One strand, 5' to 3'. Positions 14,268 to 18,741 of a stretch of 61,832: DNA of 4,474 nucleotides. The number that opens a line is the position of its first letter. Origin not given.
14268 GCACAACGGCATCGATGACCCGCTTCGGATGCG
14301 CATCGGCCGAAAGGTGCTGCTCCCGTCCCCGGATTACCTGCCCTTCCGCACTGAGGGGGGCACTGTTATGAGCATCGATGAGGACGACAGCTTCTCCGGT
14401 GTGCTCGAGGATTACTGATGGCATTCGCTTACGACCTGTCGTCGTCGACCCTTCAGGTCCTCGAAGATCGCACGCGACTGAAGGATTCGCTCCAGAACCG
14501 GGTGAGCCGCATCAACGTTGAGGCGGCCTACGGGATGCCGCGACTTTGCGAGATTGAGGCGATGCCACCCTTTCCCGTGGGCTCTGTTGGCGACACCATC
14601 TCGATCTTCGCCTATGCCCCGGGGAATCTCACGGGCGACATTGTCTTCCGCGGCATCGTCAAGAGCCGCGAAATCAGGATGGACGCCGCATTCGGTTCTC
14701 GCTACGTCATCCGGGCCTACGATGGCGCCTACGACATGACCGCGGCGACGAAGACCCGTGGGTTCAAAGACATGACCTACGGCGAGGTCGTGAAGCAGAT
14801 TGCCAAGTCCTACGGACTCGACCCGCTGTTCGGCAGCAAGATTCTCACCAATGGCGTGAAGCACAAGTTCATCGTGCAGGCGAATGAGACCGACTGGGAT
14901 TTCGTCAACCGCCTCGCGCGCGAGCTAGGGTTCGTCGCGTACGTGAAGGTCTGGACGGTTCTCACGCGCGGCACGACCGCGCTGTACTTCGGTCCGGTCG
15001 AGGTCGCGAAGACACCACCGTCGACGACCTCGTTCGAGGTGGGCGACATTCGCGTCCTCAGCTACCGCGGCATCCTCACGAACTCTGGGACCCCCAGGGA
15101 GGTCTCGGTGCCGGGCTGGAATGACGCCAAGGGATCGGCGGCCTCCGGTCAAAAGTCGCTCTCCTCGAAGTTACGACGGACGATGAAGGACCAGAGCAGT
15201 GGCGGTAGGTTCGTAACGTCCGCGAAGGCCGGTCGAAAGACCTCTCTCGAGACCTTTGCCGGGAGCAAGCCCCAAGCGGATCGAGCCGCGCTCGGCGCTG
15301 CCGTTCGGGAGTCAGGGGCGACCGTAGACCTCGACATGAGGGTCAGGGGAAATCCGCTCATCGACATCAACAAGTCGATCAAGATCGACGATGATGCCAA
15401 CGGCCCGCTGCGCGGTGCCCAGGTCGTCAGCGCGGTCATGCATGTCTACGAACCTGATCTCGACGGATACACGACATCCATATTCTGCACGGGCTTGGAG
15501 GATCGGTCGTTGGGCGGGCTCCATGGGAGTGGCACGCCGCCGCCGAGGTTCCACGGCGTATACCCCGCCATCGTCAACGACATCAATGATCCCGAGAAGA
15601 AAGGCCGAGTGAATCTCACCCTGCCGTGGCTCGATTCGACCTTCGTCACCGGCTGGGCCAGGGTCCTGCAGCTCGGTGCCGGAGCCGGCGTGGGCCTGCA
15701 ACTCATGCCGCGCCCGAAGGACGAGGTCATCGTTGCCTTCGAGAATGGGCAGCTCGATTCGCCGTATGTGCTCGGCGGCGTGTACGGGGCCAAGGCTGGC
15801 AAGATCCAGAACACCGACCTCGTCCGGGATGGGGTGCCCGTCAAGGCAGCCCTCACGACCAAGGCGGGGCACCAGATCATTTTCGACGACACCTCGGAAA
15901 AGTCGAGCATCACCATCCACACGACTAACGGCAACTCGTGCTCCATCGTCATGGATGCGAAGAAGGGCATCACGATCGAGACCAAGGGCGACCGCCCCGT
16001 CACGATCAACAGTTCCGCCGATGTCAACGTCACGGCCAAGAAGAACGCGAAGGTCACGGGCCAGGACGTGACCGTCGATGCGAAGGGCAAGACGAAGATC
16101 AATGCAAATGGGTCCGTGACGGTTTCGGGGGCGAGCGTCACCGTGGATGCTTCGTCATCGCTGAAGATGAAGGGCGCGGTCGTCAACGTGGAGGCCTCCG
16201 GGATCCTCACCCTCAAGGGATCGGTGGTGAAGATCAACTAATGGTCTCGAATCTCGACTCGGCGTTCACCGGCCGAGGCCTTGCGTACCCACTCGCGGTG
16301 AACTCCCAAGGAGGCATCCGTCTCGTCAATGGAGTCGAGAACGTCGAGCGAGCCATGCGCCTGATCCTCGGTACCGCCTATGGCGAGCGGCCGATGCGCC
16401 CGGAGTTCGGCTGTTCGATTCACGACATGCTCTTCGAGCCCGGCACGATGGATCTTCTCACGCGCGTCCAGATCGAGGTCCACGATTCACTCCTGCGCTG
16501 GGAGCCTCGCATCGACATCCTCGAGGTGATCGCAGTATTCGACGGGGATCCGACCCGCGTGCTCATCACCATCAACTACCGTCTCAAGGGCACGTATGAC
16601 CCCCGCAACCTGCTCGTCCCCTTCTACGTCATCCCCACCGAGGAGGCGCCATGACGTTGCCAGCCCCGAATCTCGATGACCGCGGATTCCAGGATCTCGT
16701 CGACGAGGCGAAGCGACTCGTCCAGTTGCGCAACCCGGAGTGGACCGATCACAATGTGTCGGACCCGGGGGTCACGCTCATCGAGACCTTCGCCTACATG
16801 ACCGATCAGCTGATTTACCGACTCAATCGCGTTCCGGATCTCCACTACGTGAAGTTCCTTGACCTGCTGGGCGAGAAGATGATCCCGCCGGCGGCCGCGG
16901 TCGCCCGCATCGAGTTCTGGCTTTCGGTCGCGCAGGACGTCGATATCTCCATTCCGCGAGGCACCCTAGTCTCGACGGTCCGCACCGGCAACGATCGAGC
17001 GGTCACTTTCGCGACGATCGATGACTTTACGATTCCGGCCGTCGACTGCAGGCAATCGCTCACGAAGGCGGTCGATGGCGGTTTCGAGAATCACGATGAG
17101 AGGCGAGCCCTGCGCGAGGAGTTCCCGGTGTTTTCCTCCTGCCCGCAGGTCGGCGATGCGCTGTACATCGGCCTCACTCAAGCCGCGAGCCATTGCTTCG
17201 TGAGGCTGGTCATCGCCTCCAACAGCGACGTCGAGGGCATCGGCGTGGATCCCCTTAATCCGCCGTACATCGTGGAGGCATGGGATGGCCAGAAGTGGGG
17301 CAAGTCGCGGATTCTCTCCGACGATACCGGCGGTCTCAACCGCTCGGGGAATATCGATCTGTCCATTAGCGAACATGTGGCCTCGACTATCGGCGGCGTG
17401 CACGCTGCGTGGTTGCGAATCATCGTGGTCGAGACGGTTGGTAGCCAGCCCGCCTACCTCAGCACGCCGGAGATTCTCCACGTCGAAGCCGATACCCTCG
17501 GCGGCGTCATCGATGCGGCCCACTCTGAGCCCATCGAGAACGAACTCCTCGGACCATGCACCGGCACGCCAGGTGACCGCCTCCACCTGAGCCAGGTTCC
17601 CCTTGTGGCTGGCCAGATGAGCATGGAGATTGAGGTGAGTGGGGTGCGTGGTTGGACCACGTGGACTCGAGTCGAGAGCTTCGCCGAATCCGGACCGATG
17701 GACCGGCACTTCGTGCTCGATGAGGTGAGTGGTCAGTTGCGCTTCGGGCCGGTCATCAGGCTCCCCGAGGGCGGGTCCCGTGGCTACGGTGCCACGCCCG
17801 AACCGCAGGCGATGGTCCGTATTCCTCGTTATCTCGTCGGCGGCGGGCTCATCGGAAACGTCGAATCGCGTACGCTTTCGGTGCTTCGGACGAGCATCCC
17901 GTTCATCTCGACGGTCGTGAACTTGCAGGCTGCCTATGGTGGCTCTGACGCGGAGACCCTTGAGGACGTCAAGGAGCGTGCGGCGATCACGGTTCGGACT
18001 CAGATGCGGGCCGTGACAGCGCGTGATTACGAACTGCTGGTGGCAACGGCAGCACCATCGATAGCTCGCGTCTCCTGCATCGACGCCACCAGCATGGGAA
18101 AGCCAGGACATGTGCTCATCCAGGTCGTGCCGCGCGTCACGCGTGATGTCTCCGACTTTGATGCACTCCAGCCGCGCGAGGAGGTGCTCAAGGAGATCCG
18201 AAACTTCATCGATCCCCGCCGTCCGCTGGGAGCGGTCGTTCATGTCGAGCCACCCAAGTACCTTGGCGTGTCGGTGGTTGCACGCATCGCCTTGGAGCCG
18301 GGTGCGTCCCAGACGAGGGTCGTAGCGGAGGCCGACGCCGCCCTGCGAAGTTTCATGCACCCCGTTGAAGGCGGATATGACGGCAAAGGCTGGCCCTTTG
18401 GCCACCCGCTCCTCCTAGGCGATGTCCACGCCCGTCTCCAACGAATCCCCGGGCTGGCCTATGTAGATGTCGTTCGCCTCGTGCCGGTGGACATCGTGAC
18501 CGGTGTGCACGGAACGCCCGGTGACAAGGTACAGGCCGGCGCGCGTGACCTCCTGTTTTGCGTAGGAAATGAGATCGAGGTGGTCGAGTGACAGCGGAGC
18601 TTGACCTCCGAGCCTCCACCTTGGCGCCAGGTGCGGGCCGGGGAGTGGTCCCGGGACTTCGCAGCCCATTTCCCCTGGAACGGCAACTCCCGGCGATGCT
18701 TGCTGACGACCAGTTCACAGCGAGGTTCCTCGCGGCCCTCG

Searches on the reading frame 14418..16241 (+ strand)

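Call 58: search_protein_families(library=pfam, proteins=[window:14418-16241:+], max_evalue=0.001)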
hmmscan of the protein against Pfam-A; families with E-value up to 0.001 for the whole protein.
window:14418-16241:+ (607 aa): 3 families
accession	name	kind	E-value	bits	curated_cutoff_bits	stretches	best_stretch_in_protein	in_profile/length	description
PF04717.18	Phage_base_V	-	8.3e-22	77.8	23.8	1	382-456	1-75/75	Type VI secretion system/phage-baseplate injector OB domain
PF05954.17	Phage_GPD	-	6.6e-14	52.2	30.1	1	74-343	42-300/305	Phage tail baseplate hub (GPD)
PF24032.1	YQBQ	-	0.00031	20.7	27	1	73-165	39-123/294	YQBQ-like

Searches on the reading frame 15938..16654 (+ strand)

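Call 58: search_protein_families(library=pfam, proteins=[window:15938-16654:+], max_evalue=0.001)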
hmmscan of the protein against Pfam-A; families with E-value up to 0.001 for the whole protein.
window:15938-16654:+ (238 aa): 1 family
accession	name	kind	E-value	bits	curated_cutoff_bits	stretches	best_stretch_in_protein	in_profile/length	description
PF04965.19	GPW_gp25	-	3.1e-21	75.4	27.2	1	132-219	3-94/96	Baseplate wedge protein gp25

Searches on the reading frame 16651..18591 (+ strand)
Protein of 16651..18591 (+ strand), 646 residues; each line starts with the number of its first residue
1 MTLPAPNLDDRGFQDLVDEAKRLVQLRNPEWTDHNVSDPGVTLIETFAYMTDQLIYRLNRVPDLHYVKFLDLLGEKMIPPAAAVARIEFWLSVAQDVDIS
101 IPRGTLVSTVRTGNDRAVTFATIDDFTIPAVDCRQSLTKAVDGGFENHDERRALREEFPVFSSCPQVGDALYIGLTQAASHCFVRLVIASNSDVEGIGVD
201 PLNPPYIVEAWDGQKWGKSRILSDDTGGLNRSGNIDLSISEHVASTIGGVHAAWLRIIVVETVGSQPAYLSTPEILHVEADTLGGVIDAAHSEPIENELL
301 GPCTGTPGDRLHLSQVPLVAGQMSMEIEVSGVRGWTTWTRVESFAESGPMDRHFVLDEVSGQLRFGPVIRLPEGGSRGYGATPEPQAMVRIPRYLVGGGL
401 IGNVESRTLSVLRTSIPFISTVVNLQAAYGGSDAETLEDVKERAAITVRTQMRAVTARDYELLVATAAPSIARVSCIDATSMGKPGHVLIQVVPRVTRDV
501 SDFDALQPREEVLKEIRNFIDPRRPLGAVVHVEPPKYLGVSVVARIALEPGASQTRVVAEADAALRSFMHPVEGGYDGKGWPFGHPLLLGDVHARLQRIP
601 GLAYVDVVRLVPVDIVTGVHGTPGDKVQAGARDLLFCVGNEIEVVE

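Call 58: search_protein_families(library=pfam, proteins=[window:16651-18591:+], max_evalue=0.001)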
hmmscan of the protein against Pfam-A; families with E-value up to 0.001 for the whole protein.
window:16651-18591:+ (646 aa): 1 family
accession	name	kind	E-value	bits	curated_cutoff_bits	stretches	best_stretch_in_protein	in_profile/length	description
PF04865.19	Baseplate_J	-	1.8e-21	77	21.1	1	399-569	75-237/255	Baseplate J-like protein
